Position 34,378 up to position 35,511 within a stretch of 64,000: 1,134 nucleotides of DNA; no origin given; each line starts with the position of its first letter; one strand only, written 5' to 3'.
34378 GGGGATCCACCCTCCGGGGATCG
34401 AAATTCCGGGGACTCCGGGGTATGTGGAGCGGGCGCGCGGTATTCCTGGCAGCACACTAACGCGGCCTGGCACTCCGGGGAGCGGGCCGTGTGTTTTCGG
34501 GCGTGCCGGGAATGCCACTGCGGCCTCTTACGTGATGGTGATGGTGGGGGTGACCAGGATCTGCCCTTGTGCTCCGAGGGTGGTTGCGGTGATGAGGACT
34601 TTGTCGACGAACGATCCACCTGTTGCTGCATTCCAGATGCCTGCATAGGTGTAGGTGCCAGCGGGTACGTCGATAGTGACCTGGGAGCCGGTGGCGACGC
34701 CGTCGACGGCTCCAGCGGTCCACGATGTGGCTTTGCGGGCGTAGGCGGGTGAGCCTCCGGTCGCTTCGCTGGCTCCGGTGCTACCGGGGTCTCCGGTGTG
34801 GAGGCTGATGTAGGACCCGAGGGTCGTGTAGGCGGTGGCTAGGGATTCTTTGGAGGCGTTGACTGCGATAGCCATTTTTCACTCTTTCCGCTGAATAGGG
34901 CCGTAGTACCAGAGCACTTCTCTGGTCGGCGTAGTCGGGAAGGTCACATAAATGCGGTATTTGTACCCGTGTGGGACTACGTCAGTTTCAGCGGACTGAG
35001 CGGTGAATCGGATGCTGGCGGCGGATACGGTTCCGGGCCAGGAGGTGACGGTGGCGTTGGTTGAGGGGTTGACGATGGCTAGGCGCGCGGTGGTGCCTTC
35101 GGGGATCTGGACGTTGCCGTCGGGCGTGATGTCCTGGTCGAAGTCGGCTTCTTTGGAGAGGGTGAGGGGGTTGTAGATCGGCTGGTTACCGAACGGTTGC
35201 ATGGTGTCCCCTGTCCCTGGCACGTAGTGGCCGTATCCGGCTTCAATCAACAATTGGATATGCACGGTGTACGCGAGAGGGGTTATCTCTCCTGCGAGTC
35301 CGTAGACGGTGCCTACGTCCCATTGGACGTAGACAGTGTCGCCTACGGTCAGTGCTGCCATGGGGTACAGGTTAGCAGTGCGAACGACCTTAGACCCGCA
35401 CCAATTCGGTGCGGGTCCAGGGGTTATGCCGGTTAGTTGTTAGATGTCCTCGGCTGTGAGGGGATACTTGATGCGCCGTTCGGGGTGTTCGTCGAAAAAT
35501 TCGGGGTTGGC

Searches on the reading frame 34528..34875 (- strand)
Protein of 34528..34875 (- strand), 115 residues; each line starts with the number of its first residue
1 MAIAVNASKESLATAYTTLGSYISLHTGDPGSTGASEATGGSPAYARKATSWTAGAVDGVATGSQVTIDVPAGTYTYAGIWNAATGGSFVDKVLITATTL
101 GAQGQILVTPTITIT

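Call 45: search_protein_families(library=pfam, proteins=[window:34528-34875:-], max_evalue=0.01)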
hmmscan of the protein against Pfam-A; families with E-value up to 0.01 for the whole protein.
window:34528-34875:- (115 aa): 1 family
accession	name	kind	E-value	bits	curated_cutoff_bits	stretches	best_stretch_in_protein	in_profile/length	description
PF23140.1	Gp80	-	6.2e-10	39.9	27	1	14-111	18-122/128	Podophage GP4 fiber I protein gp80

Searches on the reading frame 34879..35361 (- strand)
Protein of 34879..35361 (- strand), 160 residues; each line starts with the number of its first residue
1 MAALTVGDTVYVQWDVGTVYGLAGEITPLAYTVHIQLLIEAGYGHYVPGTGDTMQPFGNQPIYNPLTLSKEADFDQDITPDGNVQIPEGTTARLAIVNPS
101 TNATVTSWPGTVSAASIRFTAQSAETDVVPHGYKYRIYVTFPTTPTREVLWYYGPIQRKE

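Call 6: search_protein_families(library=pfam, proteins=[window:34879-35361:-], max_evalue=0.1)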
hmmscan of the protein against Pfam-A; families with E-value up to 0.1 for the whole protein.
window:34879-35361:- (160 aa): 2 families
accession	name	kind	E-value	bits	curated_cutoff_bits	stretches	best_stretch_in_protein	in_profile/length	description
PF23926.2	LtfC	-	7.7e-25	87.8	27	1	61-159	2-100/100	LtfC-like, beta-sandwich domain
PF15780.11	ASH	-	0.015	15.9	27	1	82-147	17-78/98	Abnormal spindle-like microcephaly-assoc'd, ASPM-SPD-2-Hydin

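Call 13: search_dna_similar(query=window:34879-35361:-, collection=phages, mode=protein, max_rows=40, max_evalue=0.001)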
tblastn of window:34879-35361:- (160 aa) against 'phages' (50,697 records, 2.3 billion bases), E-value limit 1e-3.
Records with a match: 63; places in all: 63; records where one place covers at least 80% of the query: 1.
Best place of each record, by identity: <60% 63.
By first word of the organism name: Mycobacterium 36; Gordonia 25; Rhodococcus 2.
By host as written in the record: Mycobacterium smegmatis mc2 155 20; Gordonia terrae 3612 18; Mycobacterium smegmatis mc#155 9; Gordonia rubripertincta NRRL B-16540 3; Gordonia Terrae CAG3 2; Mycobacterium smegmatis mc2155 2; Prescottella equi 2; Gordonia terrae CAG3 1; and 6 more.
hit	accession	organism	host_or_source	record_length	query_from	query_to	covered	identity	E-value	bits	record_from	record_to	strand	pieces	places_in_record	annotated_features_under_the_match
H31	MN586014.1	Gordonia phage Keelan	Gordonia terrae 3612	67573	22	160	87%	32.7%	9e-9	59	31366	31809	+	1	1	55: hypothetical protein | 54: hypothetical protein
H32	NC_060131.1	Gordonia phage Neville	Gordonia terrae 3612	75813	54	160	67%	34.3%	1e-4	46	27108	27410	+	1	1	31: hypothetical protein | 32: minor tail protein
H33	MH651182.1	Gordonia phage Neville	Gordonia terrae 3612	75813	54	160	67%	34.3%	1e-4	46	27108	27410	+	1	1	31: hypothetical protein | 32: minor tail protein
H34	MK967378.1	Gordonia phage Trax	Gordonia terrae 3612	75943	54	160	67%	34.3%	1e-4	46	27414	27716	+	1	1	31: hypothetical protein | 32: minor tail protein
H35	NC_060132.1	Gordonia phage Trax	Gordonia terrae 3612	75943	54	160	67%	34.3%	1e-4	46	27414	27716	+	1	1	31: hypothetical protein | 32: minor tail protein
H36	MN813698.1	Gordonia phage Volt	Gordonia terrae 3612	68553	57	160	65%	34.8%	7e-9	59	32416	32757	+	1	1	59: hypothetical protein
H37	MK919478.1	Gordonia phage Ziko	Gordonia terrae 3612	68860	57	160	65%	34.8%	7e-9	59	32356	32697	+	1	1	60: hypothetical protein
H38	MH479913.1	Gordonia phage Fryberger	Gordonia terrae 3612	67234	57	160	65%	34.8%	2e-8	57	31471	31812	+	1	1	57: hypothetical protein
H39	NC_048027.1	Gordonia phage Fryberger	Gordonia terrae 3612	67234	57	160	65%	34.8%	2e-8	57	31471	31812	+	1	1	57: hypothetical protein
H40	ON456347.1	Gordonia phage Finkle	Gordonia terrae 3612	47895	57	158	64%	35.3%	6e-4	45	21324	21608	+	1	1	24: hypothetical protein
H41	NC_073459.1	Gordonia phage Finkle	Gordonia terrae 3612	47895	57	158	64%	35.3%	6e-4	45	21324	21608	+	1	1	24: hypothetical protein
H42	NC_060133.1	Gordonia phage Rabbitrun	Gordonia Terrae CAG3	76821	51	160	69%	32.4%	4e-4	45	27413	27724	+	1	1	33: hypothetical protein | 34: minor tail protein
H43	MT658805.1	Gordonia phage Rabbitrun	Gordonia Terrae CAG3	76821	51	160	69%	32.4%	4e-4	45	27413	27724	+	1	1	33: hypothetical protein | 34: minor tail protein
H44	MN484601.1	Gordonia phage Sixama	Gordonia terrae 3612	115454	57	160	65%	32.7%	5e-10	62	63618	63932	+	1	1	103: hypothetical protein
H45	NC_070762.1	Gordonia phage Sixama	Gordonia terrae 3612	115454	57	160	65%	32.7%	5e-10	62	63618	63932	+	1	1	103: hypothetical protein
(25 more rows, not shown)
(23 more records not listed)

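Call 15: search_protein_families(library=phrogs, proteins=[window:34879-35361:-], max_evalue=0.001)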
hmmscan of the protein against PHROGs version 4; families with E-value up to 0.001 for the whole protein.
window:34879-35361:- (160 aa): 3 families
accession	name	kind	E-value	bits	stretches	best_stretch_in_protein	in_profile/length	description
phrog_3856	-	tail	6.5e-15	56.1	1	60-160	5-103/313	minor tail protein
phrog_1126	-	unknown function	4.7e-14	53.5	1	55-159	2-110/111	-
phrog_17043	-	tail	5.6e-06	27.5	1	84-159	30-104/107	minor tail protein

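Call 68: find_homologous_proteins(query=window:34879-35361:-, max_evalue=0.001)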
Query window:34879-35361:- (160 aa): 2 proteins with E <= 0.001 among 77 candidates.
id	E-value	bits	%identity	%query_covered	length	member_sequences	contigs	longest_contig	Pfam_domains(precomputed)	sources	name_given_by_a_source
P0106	1.4e-102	359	100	100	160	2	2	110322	PF23926.3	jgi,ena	jgi:hypothetical protein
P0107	7.0e-74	266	75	100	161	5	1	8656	PF23926.3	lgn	-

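Call 71: find_encoding_contigs(protein=P0107, flank=10000, max_places=2)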
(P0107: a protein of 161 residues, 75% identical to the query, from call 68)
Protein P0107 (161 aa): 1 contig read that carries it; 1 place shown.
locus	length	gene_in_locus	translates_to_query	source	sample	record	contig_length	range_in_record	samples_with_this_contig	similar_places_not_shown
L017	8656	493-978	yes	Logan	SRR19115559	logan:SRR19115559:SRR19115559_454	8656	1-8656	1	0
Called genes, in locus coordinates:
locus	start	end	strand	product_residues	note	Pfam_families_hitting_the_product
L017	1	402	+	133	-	?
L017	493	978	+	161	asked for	PF23926:LtfC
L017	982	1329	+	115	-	PF23140:Gp80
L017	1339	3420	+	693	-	-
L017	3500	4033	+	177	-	PF19474:DUF6011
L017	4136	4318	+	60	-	-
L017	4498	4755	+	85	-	-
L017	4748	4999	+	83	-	-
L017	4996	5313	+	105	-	-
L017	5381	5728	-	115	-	PF19905:DUF6378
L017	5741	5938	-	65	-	-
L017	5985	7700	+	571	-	PF03237:Terminase_6N, PF17289:Terminase_6C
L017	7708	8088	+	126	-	-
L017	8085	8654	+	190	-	?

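Call 92: predict_structure(alignment_id=A7)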
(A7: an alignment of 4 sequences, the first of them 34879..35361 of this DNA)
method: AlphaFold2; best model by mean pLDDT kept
length: 160 residues; sequences in the alignment: 4
mean_pLDDT: 75.3   pTM: 0.56
mean pLDDT of the five models: 75.3, 74.3, 71.3, 71.1, 69.5
residues with pLDDT >= 90: 8; 70-90: 108; 50-70: 34; < 50: 10
segments of 3 or more residues with pLDDT < 50: 51-59
pLDDT, mean of each block of 10 residues (from residue 1): 72 68 68 81 69 42 79 83 72 87 86 87 85 84 63 80
secondary structure, 60 per line:
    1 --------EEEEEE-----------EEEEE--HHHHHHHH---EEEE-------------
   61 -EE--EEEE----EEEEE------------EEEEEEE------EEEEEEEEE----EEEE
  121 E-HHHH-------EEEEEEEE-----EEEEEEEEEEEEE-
elements in order: E9-14 E26-30 H33-40 E44-47 E66-69 E74-78 E91-97 E104-112 E117-121 H123-126 E134-141 E147-159

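Call 95: fold_search(model_id=the predicted structure, library=pdb)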
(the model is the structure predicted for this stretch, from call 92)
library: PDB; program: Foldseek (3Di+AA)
matches with E <= 10: 1875; with E <= 0.001: 11
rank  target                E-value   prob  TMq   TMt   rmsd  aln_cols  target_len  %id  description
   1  8zdo_a                8.5e-09  1.00  0.57  0.30   2.5       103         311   28  Cryo-EM structure of Mycobacteriophage Douge baseplate (gp13, gp17, gp23, gp16, gp18 and gp20) (released 2025-06-25)
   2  8hqz_Q                1.5e-04  1.00  0.46  0.52   5.9       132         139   11  Baseplate of DT57C bacteriophage in the full state (released 2023-12-13)
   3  8r3w_R                1.9e-04  1.00  0.44  0.31   4.1       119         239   10  Crystal structure of a homospecific CR57 diabody (released 2024-11-06)
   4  8hqz_T                3.1e-04  1.00  0.48  0.55   5.5       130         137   11  Baseplate of DT57C bacteriophage in the full state (released 2023-12-13)
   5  4jrx_D                6.6e-04  1.00  0.40  0.33   4.3       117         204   11  Crystal Structure of CA5 TCR-HLA B*3505-LPEP complex (released 2013-04-10)
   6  8as0_A                7.4e-04  1.00  0.42  0.57   4.0       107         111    9  PD-1 extracellular domain in complex with Fab fragment from D12 antibody (released 2022-11-23)
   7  8as0_R                7.8e-04  1.00  0.42  0.57   4.0       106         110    9  PD-1 extracellular domain in complex with Fab fragment from D12 antibody (released 2022-11-23)
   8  8as0_L                9.2e-04  1.00  0.42  0.57   3.9       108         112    9  PD-1 extracellular domain in complex with Fab fragment from D12 antibody (released 2022-11-23)
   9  8as0_I                9.2e-04  1.00  0.42  0.56   3.9       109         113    9  PD-1 extracellular domain in complex with Fab fragment from D12 antibody (released 2022-11-23)
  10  9mt4_G                9.2e-04  1.00  0.46  0.47   4.4       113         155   10  Connector structure of phage JohannRWettstein (Bas63) (released 2025-11-19)
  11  3kxf_D                9.2e-04  1.00  0.35  0.29   5.1       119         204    9  Crystal Structure of SB27 TCR in complex with the 'restriction triad' mutant HLA-B*3508-13mer (released 2010-06-09)
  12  2w0k_A                1.1e-03  1.00  0.40  0.53   3.9       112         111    9  Crystal structure of the recombinant variable domain 6JAL2 (released 2009-11-17)
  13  8gy5_Q                1.1e-03  1.00  0.37  0.50   4.8       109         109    7  High-resolution structure of the cemiplimab Fab in complex with PD-1 (released 2023-10-04)
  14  9bj4_E                1.1e-03  1.00  0.40  0.54   4.5       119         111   10  Structure of the SARS-CoV-2 S 6P trimer complex with the human neutralizing antibody Fab fragment, C952 (released 2025-03-05)
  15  9cqd_K                1.2e-03  1.00  0.41  0.33   4.5       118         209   12  Antibody 2B11 bound to the central conserved domain of RSV G (released 2025-02-19)
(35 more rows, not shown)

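Call 108: search_solved_structures(query=A7, max_evalue=1, show_alignments=2)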
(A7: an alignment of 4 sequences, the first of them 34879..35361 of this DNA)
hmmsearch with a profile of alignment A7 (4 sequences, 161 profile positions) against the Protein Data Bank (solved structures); distinct sequences matched with E-value up to 1: 3.
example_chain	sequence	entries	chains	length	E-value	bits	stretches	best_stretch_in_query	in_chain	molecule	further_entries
8zdo_a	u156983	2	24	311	2.2e-09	40.9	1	61-161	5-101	Baseplate upper protein (gp23)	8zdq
8qrj_A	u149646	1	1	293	0.75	13.1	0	73-147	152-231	Leaf-branch compost cutinase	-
3li8_A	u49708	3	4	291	0.84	13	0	17-122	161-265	Hypothetical sensory transduction histidine kinase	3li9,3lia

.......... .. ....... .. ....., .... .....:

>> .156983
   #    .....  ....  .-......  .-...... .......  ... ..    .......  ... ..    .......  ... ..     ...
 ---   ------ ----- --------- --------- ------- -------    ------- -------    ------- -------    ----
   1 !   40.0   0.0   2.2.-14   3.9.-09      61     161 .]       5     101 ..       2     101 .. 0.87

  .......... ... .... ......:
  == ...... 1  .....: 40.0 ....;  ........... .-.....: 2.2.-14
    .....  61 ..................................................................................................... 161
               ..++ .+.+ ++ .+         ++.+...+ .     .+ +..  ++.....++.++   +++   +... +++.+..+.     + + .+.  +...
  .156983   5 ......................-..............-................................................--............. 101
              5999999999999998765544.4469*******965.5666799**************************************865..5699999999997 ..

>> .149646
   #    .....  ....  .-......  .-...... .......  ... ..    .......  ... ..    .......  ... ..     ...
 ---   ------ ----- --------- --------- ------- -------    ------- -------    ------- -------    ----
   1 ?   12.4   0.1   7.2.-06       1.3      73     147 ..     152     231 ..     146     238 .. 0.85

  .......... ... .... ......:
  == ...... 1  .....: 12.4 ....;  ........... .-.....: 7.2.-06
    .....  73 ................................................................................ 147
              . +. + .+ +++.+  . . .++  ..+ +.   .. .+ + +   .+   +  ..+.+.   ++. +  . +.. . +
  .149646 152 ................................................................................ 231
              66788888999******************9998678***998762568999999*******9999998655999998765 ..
